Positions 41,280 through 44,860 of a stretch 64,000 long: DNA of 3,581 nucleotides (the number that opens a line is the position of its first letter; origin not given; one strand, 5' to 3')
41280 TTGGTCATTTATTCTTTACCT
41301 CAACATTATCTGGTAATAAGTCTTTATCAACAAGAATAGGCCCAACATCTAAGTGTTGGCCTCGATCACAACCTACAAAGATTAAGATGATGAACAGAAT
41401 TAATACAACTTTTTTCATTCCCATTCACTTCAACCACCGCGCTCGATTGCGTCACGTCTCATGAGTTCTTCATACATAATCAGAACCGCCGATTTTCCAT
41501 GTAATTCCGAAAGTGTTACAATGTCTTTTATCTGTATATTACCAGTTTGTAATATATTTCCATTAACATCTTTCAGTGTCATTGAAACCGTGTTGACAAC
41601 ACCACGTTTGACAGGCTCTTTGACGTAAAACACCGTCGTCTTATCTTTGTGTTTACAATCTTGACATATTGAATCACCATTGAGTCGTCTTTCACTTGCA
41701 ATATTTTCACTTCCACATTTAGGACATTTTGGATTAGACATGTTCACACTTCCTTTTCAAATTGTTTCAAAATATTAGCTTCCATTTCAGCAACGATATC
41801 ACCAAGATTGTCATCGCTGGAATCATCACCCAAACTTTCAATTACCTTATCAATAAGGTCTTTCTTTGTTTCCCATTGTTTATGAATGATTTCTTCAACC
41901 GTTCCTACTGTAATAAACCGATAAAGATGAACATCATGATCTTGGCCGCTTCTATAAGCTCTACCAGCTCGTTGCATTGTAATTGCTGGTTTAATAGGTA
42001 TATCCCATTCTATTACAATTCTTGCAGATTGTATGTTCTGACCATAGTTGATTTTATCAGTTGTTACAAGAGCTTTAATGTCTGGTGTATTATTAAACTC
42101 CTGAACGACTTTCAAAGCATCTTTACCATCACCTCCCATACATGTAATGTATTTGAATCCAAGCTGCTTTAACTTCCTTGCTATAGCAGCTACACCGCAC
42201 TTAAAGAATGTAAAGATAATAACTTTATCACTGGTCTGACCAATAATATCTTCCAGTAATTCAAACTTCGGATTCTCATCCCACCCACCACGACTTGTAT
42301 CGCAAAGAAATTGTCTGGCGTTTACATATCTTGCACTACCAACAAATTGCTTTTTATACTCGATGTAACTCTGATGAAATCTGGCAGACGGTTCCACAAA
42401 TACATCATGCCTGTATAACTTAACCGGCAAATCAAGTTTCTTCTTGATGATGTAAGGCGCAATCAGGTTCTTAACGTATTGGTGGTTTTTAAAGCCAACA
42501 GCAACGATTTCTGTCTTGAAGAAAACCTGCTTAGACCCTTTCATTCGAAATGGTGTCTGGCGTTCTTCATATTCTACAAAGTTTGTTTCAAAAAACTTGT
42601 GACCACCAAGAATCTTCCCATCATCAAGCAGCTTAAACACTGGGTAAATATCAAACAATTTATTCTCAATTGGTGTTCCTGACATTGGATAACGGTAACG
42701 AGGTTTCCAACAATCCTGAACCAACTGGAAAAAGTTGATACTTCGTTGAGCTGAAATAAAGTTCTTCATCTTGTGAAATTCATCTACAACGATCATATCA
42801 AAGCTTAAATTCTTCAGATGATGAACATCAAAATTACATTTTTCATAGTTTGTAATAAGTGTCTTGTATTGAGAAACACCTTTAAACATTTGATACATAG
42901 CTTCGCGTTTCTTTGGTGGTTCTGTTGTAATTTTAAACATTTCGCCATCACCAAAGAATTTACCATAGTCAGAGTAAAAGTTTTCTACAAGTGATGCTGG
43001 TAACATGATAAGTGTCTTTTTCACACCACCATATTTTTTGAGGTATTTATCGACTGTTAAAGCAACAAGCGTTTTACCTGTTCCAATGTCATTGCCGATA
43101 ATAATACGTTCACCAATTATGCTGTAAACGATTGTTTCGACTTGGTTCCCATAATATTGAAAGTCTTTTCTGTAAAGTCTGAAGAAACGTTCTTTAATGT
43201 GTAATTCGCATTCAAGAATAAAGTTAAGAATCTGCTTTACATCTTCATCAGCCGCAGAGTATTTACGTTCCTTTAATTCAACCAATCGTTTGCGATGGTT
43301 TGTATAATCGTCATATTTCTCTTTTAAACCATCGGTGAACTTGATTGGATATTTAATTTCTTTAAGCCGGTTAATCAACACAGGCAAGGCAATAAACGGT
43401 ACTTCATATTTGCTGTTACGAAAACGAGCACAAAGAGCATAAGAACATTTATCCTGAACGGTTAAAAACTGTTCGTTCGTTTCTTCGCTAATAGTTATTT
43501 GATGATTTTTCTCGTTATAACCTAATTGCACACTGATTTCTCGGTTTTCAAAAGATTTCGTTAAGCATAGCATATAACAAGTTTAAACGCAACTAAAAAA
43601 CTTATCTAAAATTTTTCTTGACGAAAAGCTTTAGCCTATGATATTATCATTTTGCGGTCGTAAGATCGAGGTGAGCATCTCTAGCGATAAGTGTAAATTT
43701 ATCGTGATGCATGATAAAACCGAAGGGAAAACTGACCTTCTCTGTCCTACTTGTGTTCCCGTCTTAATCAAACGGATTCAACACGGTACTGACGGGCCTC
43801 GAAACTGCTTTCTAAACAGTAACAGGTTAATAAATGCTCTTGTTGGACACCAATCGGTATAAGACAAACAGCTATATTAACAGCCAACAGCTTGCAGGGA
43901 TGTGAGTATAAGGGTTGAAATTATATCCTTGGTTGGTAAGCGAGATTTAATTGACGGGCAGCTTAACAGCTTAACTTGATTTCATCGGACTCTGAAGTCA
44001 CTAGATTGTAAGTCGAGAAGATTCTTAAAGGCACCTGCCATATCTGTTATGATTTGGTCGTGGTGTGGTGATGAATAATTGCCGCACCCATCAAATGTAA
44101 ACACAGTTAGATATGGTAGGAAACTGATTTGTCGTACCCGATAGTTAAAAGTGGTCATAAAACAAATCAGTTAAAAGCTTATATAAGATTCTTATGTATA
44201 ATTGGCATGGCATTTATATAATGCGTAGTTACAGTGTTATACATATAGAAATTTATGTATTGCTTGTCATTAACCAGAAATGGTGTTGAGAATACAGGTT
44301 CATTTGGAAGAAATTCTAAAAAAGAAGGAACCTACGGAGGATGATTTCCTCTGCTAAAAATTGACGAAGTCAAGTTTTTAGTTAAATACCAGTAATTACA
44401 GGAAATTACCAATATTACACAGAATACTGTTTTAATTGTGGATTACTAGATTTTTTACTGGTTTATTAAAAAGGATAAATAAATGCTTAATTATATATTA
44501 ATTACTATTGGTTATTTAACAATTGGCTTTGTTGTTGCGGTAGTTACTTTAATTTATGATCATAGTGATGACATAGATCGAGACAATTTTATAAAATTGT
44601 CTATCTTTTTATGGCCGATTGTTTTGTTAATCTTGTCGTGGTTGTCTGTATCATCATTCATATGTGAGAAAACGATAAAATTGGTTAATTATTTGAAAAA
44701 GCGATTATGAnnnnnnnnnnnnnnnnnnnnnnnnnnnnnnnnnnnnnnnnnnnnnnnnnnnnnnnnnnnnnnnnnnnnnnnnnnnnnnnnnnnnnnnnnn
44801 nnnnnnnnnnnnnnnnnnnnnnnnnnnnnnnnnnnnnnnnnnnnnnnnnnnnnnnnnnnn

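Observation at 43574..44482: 0.9-kb ORF-free divergent region with a strong promoter and long-range helices: candidate large structured RNA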

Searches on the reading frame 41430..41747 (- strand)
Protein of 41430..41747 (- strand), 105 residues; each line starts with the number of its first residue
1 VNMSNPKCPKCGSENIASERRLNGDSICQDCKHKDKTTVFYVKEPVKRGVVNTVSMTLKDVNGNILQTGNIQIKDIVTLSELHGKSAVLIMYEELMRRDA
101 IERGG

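Call 66: search_protein_families(library=phrogs, proteins=[window:41430-41747:-], max_evalue=0.001)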
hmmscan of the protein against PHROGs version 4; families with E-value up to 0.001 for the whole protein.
window:41430-41747:- (105 aa): 1 family
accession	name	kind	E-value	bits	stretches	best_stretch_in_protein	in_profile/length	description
phrog_2945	-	unknown function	6.6e-06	26.9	1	5-35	9-42/68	-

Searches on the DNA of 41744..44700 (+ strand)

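Call 4: search_rna_families(source=window, start=43400, end=44700, threshold=evalue, max_evalue=10, show_alignments=3)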
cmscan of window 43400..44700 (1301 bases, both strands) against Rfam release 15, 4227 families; matches with E-value up to 10: 5.
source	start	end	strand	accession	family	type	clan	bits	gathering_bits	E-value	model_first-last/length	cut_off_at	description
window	43673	43799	-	RF01660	ceN88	Gene; snRNA; snoRNA; HACA-box;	-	15.7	40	2.7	1-140/140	no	Nematode snoRNA ceN88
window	44574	44607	+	RF03975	mir-5881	Gene; miRNA;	-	15.4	87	4.6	1-67/67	no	mir-5881 microRNA precursor family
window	44060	44135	+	RF01172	sn2343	Gene; snRNA; snoRNA; CD-box;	-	14.2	60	7.4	1-78/78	no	Small nucleolar RNA sn2343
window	44320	44374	+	RF02937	Clostridiales-2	Gene; sRNA;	-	13.8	58.6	5.6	1-82/82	no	Clostridiales-2 RNA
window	44059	44097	-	RF00083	GlmZ_SraJ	Gene; sRNA;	CL00011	11.4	60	6.3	88-128/214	no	GlmZ RNA activator of glmS mRNA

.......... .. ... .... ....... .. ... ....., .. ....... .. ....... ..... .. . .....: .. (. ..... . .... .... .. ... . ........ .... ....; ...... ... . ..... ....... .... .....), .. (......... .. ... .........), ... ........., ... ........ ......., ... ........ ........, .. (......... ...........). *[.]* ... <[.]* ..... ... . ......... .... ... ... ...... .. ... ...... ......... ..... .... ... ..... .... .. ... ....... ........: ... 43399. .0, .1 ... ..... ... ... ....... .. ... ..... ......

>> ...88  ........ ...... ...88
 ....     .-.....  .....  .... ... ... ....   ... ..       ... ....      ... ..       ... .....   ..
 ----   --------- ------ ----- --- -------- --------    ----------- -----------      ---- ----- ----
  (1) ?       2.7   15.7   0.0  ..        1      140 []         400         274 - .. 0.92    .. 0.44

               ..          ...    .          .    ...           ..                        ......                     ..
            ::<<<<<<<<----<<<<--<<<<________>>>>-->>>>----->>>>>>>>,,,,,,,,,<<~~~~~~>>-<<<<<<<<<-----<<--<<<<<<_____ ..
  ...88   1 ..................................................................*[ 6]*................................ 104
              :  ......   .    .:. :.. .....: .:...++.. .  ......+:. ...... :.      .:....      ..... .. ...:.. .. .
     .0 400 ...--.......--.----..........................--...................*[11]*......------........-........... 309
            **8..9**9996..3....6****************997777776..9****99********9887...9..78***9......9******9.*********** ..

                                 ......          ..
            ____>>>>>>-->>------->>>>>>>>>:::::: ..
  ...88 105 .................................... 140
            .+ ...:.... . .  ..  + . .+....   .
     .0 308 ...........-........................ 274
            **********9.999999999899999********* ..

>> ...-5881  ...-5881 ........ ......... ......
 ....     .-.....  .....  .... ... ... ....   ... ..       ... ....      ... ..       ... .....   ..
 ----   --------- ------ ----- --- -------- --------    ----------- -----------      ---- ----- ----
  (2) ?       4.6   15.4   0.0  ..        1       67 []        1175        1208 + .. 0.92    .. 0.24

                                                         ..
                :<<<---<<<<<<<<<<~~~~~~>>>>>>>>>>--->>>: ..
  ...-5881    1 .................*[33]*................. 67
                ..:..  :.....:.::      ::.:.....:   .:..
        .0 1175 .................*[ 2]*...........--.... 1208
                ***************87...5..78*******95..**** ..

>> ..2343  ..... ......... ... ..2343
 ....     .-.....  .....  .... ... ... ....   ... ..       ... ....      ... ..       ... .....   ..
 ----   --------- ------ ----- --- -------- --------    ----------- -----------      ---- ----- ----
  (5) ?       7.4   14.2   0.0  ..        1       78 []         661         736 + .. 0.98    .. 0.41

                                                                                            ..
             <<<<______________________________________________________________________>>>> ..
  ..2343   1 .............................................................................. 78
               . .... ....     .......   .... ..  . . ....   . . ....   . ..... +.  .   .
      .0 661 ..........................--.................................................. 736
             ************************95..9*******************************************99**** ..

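Call 6: search_dna_similar(query=window:43500-44550:+, collection=phages, mode=distant, max_rows=40)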
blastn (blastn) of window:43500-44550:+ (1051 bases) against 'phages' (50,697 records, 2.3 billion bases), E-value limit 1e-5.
No match.

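Call 43: build_rna_model(alignment_id=A6, structure=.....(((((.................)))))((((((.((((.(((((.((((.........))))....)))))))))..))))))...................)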
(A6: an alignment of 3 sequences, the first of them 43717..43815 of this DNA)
Model R1 built from alignment A6 (3 sequences, 107 columns); structure: as given.
model positions 106; base pairs 24; branch points 1; effective number of sequences 0.89; information 0.59 bits per position. Calibrated on 0.2 Mb of random sequence (short: E-values are rough).
structure used (alignment columns):
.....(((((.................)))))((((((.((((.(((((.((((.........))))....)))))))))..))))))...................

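Call 44: search_with_rna_model(model_id=R1, sources=[window, L003, L004, L005, L006, L007, L008, L009, L010, L011, L012, L013, L014, L015, L016, L017, L018, L019, L020, L022, L023, L024, L025, L026, L027, L028, L029, L031, L032, L033, L034, L035, L036, L037, L038, L039, L040, L041, L042, L043, L044, L045, L046, L047], max_evalue=10, make_alignment=true, show_alignments=6)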
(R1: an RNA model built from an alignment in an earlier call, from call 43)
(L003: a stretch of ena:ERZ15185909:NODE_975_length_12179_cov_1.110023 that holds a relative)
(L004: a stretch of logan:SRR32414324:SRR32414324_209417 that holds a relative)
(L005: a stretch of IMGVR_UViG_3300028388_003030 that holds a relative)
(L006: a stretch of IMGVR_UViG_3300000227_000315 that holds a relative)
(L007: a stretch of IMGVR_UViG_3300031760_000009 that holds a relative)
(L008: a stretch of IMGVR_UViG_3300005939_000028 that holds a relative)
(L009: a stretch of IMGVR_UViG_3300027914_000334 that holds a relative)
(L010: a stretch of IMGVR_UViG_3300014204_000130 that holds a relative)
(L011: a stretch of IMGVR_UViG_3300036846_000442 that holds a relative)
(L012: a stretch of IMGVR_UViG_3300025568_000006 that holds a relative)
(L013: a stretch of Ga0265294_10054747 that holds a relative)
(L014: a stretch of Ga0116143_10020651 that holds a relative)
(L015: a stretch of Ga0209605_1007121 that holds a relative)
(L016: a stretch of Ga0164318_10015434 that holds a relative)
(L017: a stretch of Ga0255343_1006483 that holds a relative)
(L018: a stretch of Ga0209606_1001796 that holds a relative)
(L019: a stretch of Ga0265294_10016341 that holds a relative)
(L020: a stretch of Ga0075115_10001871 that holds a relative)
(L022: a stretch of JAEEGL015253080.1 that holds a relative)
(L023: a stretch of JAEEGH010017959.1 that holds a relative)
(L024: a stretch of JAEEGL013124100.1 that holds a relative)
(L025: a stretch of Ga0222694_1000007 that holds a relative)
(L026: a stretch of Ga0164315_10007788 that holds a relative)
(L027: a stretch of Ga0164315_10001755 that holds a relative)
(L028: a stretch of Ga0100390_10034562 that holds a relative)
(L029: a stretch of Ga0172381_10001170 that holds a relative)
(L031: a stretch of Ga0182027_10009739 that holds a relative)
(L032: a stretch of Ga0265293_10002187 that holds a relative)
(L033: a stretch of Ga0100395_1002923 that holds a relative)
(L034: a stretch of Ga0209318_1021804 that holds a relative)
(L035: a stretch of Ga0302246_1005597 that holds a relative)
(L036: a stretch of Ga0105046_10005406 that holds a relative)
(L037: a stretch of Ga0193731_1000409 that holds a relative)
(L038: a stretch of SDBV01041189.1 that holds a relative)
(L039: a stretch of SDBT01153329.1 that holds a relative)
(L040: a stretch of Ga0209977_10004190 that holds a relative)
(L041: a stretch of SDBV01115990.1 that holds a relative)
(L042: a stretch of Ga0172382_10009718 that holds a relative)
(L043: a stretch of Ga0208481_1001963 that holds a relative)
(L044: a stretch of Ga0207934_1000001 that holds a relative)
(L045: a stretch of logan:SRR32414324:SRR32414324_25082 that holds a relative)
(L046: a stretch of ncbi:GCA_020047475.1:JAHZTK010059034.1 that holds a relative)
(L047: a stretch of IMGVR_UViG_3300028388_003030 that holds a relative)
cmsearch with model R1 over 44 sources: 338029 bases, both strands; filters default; matches with E-value up to 10: 10.
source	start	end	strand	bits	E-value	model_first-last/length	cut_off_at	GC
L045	2725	2830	-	138.4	4e-33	1-106/106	no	0.47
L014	2517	2622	-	137.3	7.9e-33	1-106/106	no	0.47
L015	2772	2877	-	137.3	7.9e-33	1-106/106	no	0.47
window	43718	43815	+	121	1.4e-28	1-106/106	no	0.47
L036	973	1050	-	16.4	0.21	1-106/106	no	0.33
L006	373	414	-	14.6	0.63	40-78/106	no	0.45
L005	2772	2795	-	12.9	1.7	48-71/106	no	0.42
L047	4265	4288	+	12.9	1.7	48-71/106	no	0.42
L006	3777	3886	+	12.3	2.5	1-106/106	no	0.32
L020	1266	1329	+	10.7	6.4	1-106/106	no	0.42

Alignment A7: 10 matches aligned to the model, 150 columns, each read 5' to 3' on its own strand. Consensus structure (alignment columns), stored with it:
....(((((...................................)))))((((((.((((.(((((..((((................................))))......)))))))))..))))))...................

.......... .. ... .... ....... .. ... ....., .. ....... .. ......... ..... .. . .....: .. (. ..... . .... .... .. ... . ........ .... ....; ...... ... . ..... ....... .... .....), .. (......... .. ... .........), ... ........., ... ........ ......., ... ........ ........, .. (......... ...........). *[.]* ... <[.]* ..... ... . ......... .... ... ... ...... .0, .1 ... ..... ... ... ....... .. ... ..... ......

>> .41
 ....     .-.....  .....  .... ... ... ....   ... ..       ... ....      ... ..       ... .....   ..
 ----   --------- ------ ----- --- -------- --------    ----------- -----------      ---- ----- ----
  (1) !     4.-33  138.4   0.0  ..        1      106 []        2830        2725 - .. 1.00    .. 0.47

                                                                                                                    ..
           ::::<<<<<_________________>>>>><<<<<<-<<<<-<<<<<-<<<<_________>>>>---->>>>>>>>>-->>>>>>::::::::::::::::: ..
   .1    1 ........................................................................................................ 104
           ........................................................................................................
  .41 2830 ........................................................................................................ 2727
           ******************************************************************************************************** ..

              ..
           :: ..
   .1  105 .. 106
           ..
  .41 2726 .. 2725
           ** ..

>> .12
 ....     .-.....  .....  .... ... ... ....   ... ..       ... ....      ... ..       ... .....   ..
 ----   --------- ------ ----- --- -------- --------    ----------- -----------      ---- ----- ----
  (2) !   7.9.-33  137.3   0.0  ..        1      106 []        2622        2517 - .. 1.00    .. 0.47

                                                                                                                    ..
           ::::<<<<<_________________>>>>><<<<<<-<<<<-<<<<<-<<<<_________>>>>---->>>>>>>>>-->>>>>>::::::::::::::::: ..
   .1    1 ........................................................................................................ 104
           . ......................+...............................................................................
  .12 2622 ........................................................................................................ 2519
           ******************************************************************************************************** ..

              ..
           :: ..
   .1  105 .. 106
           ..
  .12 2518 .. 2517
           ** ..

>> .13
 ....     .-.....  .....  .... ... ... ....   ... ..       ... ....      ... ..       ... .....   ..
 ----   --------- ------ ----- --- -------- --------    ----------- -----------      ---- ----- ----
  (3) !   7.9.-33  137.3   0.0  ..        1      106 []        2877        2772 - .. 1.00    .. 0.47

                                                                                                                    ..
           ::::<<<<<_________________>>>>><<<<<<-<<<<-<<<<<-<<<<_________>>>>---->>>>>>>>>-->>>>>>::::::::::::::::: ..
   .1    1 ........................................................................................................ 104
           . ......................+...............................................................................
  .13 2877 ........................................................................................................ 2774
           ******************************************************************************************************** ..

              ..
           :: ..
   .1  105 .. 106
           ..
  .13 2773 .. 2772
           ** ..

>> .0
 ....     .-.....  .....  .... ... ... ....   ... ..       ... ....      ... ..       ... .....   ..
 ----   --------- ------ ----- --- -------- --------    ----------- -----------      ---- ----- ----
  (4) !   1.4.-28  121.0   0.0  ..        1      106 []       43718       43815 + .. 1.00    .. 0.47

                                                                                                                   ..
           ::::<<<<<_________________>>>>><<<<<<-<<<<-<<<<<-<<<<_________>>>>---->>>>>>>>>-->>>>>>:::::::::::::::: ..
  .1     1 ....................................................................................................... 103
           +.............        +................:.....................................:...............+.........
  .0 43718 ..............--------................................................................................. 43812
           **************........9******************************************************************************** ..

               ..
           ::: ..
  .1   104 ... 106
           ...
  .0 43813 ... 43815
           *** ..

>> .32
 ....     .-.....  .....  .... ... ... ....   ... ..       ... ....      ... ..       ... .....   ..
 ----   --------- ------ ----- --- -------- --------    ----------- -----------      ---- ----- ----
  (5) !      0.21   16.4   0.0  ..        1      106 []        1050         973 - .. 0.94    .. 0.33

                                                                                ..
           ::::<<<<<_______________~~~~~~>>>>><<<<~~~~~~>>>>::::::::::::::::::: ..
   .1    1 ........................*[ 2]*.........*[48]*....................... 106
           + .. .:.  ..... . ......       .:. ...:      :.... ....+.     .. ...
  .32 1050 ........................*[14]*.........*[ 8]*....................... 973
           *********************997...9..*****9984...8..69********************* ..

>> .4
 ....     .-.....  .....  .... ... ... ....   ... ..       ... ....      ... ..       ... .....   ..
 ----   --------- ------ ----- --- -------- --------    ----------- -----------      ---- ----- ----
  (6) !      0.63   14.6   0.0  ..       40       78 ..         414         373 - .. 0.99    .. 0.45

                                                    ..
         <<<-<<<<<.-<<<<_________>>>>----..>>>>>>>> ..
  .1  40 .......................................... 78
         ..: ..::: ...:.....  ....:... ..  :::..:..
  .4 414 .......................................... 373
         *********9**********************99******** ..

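Call 48: search_rna_families(sources=[L013, L003, L005, L014, L045], threshold=evalue, max_evalue=1)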
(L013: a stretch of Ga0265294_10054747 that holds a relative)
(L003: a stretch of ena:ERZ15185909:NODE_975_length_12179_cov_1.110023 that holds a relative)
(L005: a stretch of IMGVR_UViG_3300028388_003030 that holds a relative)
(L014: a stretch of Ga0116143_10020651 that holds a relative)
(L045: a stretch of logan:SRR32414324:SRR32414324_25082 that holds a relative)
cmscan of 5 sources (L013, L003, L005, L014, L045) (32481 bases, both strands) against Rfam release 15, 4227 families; matches with E-value up to 1: 2.
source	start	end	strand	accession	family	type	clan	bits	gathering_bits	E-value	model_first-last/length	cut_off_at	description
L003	191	298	-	RF00616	LhrC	Gene; sRNA;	CL00114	36.2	110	0.045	1-111/111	no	Listeria LhrC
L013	629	725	+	RF01689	AdoCbl-II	Cis-reg; riboswitch;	CL00101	24.1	36.5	0.19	1-81/81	no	AdoCbl-II (Cobalamin/B12) riboswitch aptamer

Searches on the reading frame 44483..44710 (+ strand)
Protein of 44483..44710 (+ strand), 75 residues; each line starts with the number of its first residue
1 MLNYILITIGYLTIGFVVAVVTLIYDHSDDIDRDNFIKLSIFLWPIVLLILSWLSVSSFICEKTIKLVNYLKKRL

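Call 66: search_protein_families(library=phrogs, proteins=[window:44483-44710:+], max_evalue=0.001)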
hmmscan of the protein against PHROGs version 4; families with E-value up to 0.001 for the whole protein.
window:44483-44710:+ (75 aa): 2 families
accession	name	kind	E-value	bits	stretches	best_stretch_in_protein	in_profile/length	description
phrog_4955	-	unknown function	0.00025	22.1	1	5-66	14-77/87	-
phrog_7899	-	unknown function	0.00089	20.4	0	5-58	4-59/71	-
